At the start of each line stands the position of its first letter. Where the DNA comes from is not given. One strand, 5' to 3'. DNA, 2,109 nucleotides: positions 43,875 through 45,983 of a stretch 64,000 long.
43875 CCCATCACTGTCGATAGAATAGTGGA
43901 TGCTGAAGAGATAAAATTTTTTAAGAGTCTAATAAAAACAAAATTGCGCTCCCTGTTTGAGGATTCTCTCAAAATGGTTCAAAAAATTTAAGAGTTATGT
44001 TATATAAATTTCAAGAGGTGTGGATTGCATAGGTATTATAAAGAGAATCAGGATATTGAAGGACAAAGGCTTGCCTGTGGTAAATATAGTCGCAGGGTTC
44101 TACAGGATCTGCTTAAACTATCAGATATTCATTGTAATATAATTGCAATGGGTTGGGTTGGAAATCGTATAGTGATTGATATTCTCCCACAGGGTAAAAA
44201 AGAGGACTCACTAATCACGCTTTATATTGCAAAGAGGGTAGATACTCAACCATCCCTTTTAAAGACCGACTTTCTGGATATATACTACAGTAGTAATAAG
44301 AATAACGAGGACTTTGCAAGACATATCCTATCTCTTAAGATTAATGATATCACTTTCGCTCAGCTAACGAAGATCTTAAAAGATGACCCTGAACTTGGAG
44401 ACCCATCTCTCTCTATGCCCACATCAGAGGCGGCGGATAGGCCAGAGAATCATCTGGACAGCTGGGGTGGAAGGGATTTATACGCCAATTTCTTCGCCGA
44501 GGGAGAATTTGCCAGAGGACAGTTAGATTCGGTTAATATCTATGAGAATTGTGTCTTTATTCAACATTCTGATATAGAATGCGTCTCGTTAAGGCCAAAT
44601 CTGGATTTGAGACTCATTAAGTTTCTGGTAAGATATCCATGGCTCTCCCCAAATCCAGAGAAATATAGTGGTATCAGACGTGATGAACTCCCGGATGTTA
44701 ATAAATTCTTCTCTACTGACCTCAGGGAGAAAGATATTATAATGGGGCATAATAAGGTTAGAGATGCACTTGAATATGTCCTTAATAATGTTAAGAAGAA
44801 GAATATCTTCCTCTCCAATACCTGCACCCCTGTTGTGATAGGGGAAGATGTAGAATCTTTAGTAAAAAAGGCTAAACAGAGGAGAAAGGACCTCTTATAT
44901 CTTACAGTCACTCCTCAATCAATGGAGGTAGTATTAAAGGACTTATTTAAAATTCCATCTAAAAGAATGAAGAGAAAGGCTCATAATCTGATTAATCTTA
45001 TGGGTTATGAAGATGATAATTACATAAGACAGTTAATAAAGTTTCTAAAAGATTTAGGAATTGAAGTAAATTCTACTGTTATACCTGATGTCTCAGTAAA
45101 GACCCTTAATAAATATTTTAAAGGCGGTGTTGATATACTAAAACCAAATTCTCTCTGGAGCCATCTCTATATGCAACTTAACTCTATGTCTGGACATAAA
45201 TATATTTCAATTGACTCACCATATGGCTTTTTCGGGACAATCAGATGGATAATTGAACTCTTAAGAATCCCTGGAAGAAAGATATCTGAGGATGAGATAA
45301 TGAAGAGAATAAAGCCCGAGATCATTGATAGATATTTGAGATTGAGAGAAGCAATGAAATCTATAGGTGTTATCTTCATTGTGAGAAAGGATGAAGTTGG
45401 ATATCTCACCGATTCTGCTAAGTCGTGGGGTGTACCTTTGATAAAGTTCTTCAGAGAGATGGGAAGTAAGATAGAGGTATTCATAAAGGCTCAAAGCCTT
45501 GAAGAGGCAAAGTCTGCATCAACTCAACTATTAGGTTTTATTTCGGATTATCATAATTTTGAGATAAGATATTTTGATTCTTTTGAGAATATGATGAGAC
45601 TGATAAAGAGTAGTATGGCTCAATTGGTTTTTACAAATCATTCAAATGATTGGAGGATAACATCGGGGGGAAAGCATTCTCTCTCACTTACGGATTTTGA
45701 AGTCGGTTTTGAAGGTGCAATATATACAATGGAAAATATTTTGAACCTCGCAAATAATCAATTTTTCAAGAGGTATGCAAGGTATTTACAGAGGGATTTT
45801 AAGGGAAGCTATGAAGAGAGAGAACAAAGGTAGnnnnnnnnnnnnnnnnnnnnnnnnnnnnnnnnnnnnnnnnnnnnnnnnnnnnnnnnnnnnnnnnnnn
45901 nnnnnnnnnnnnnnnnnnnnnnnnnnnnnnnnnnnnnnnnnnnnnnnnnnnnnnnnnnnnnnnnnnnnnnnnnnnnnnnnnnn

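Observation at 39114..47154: Seven-gene translationally coupled operon: PilZ, MEMO-like, J-domain protein, CapA, DUF374, nitrogenase-like alpha and beta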

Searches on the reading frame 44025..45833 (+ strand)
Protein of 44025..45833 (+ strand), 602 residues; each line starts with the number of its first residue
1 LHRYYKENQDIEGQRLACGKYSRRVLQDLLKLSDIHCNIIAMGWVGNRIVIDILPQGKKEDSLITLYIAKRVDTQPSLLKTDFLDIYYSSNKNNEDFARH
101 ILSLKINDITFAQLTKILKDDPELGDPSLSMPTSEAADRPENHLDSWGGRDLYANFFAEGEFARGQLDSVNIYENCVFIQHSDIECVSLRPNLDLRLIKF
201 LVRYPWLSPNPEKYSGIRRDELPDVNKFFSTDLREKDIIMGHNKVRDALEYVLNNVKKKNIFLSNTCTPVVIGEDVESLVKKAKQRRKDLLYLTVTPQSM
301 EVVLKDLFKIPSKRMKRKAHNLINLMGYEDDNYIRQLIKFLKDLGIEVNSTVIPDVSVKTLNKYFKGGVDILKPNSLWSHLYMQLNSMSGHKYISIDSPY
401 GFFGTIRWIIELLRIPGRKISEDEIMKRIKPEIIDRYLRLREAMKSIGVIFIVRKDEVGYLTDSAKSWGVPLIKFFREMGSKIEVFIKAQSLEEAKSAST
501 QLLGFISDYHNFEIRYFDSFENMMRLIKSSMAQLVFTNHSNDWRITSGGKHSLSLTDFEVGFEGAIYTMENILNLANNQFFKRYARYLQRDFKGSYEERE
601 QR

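Call 4: search_protein_families(library=pfam, proteins=[window:44025-45833:+], max_evalue=0.01)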
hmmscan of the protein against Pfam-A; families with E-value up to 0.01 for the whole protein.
window:44025-45833:+ (602 aa): 1 family
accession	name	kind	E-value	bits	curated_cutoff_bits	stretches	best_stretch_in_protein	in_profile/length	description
PF00148.24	Oxidored_nitro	-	6.7e-29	101.4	28.6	1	225-575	42-397/399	Nitrogenase component 1 type Oxidoreductase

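Call 5: search_protein_families(library=ncbifam, proteins=[window:44025-45833:+], max_evalue=0.01)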
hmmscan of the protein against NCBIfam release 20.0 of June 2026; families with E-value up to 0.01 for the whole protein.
window:44025-45833:+ (602 aa): 13 families
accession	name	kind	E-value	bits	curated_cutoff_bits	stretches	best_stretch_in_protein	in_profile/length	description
TIGR01283.1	nifE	equivalog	1.5e-15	56.8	505.1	1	229-495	92-365/459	nitrogenase iron-molybdenum cofactor biosynthesis protein NifE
TIGR01278.1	DPOR_BchB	equivalog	3.3e-11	42.7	490.35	1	226-427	53-265/512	ferredoxin:protochlorophyllide reductase (ATP-dependent) subunit B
TIGR01862.1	N2-ase-Ialpha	subfamily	4.2e-09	35.6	486.05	1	224-406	84-278/444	nitrogenase component I subunit alpha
NF002789.0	PRK02910.1-3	equivalog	3.6e-08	32.7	509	1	226-432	53-268/535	ferredoxin:protochlorophyllide reductase (ATP-dependent) subunit B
NF011047.0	PRK14477.1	equivalog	4.8e-08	31.3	1229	1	228-288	82-143/917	bifunctional nitrogenase iron-molybdenum cofactor biosynthesis protein NifEN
TIGR01284.1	alt_nitrog_alph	subfamily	7.4e-08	31.3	512.8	1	226-433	92-316/457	nitrogenase subunit alpha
TIGR03282.1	methan_mark_13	equivalog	9.4e-07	28.1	268.4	1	227-285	44-103/352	Ni-sirohydrochlorin a,c-diamide reductive cyclase catalytic subunit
NF002768.0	PRK02842.1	equivalog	7e-06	25.2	324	1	231-435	67-275/423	ferredoxin:protochlorophyllide reductase (ATP-dependent) subunit N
TIGR01279.1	DPOR_bchN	equivalog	9.5e-06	24.8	419.95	1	231-420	56-251/407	ferredoxin:protochlorophyllide reductase (ATP-dependent) subunit N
TIGR01282.1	nifD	equivalog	3.6e-05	22.7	653.55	1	227-288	100-163/466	nitrogenase molybdenum-iron protein alpha chain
TIGR01860.1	VNFD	equivalog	0.00017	20.4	823.1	1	226-296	94-166/461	nitrogenase vanadium-iron protein, alpha chain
TIGR01861.1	ANFD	equivalog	0.00034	19.2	873.8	1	227-290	96-161/513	nitrogenase iron-iron protein, alpha chain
TIGR01286.1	nifK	equivalog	0.0011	17.5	427.3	1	238-286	123-171/516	nitrogenase molybdenum-iron protein subunit beta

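Call 46: search_solved_structures(query=window:44025-45833:+, max_evalue=0.01, show_alignments=2)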
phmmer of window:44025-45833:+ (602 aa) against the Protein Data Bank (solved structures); distinct sequences matched with E-value up to 0.01: 13.
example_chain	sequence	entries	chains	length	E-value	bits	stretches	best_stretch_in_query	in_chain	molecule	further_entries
9d9u_A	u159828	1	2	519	8.6e-09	37.9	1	222-589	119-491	Nitrogenase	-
9fmg_A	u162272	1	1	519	8.6e-09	37.9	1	222-589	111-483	Nitrogenase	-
9ian_A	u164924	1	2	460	1e-07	34.4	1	220-286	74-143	Nitrogenase iron-molybdenum cofactor biosynthesis protein NifE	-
9iao_A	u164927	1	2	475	1.2e-07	34.2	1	220-286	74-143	Nitrogenase iron-molybdenum cofactor biosynthesis protein NifE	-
9onj_A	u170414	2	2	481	1.2e-07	34.2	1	220-286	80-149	Nitrogenase iron-molybdenum cofactor biosynthesis protein NifE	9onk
3pdi_A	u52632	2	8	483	1.2e-07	34.1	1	220-286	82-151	Nitrogenase MoFe cofactor biosynthesis protein NifE | Nitrogenase iron-molybdenum cofactor biosynthesis protein NifE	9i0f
6l87_A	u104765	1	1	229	0.00029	23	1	280-386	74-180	AT-rich interactive domain-containing protein 4A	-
4wn9_A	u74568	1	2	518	0.0007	21.7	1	228-436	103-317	Nitrogenase molybdenum-iron protein alpha chain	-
5vpw_A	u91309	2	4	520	0.0007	21.7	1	228-436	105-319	Nitrogenase molybdenum-iron protein alpha chain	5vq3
1mio_A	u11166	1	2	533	0.00076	21.6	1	228-436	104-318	NITROGENASE MOLYBDENUM IRON PROTEIN (ALPHA CHAIN)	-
4wes_A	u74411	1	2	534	0.00076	21.6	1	228-436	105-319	Nitrogenase molybdenum-iron protein alpha chain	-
9spz_A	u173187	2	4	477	0.0024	19.9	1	228-293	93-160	Nitrogenase protein alpha chain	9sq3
7v8n_A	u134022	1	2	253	0.0048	19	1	328-386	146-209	AT-rich interactive domain-containing protein 4A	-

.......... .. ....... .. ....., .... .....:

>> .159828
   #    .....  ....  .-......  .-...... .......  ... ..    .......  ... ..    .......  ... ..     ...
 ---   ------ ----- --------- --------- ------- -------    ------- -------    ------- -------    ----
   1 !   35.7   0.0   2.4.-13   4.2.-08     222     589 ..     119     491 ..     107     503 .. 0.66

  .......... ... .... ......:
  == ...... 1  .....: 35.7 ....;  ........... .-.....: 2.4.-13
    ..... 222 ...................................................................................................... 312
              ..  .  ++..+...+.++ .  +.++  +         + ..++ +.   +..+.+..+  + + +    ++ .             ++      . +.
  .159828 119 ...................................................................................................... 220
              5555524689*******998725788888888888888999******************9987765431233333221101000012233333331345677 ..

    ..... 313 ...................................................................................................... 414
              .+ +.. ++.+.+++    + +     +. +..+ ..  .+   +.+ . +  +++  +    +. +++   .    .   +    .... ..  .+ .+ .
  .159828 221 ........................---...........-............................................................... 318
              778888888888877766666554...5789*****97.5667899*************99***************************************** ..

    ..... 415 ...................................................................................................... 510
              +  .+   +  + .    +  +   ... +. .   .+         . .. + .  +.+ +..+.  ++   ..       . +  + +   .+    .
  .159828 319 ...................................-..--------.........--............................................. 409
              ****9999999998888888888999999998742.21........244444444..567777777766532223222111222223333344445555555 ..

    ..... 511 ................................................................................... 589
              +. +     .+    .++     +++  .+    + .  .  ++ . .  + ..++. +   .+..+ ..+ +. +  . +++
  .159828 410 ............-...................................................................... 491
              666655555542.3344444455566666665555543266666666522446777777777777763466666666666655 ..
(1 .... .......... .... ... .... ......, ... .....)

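Call 62: search_solved_structures(query=A3, max_evalue=0.1, show_alignments=1)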
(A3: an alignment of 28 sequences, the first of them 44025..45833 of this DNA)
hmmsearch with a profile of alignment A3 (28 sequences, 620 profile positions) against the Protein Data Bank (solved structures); distinct sequences matched with E-value up to 0.1: 64 (the best 60 are shown).
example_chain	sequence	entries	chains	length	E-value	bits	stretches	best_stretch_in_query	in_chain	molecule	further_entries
9d9u_A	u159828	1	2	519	1.1e-22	83.3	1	233-464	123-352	Nitrogenase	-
9fmg_A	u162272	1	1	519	1.1e-22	83.3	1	233-464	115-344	Nitrogenase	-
9i0g_A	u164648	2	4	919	1.3e-21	79.8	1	225-499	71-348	Nitrogenase iron-molybdenum cofactor biosynthesis protein NifE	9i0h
9ian_A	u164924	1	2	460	2.5e-20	75.6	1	236-467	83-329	Nitrogenase iron-molybdenum cofactor biosynthesis protein NifE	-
9iao_A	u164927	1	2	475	2.7e-20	75.4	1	236-467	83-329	Nitrogenase iron-molybdenum cofactor biosynthesis protein NifE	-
9onj_A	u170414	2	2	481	2.8e-20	75.4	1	236-467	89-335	Nitrogenase iron-molybdenum cofactor biosynthesis protein NifE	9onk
3pdi_A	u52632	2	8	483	2.9e-20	75.4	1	236-467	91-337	Nitrogenase MoFe cofactor biosynthesis protein NifE | Nitrogenase iron-molybdenum cofactor biosynthesis protein NifE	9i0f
9spz_A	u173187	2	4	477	6.1e-15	57.7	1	226-467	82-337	Nitrogenase protein alpha chain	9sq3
4wn9_A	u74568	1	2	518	3.3e-14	55.3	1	219-487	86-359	Nitrogenase molybdenum-iron protein alpha chain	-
5vpw_A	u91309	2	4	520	3.3e-14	55.3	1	219-487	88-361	Nitrogenase molybdenum-iron protein alpha chain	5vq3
1mio_A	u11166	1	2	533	3.5e-14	55.2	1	219-487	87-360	NITROGENASE MOLYBDENUM IRON PROTEIN (ALPHA CHAIN)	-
4wes_A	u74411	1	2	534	3.6e-14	55.2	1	219-487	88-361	Nitrogenase molybdenum-iron protein alpha chain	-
9p1x_A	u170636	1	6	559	4.1e-14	55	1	223-463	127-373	Nitrogenase protein alpha chain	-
8oie_A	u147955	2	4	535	2e-13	52.7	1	226-467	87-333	Nitrogenase protein alpha chain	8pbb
5n6y_A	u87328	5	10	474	3.5e-13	52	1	225-467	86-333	Nitrogenase vanadium-iron protein alpha chain | Nitrogenase protein alpha chain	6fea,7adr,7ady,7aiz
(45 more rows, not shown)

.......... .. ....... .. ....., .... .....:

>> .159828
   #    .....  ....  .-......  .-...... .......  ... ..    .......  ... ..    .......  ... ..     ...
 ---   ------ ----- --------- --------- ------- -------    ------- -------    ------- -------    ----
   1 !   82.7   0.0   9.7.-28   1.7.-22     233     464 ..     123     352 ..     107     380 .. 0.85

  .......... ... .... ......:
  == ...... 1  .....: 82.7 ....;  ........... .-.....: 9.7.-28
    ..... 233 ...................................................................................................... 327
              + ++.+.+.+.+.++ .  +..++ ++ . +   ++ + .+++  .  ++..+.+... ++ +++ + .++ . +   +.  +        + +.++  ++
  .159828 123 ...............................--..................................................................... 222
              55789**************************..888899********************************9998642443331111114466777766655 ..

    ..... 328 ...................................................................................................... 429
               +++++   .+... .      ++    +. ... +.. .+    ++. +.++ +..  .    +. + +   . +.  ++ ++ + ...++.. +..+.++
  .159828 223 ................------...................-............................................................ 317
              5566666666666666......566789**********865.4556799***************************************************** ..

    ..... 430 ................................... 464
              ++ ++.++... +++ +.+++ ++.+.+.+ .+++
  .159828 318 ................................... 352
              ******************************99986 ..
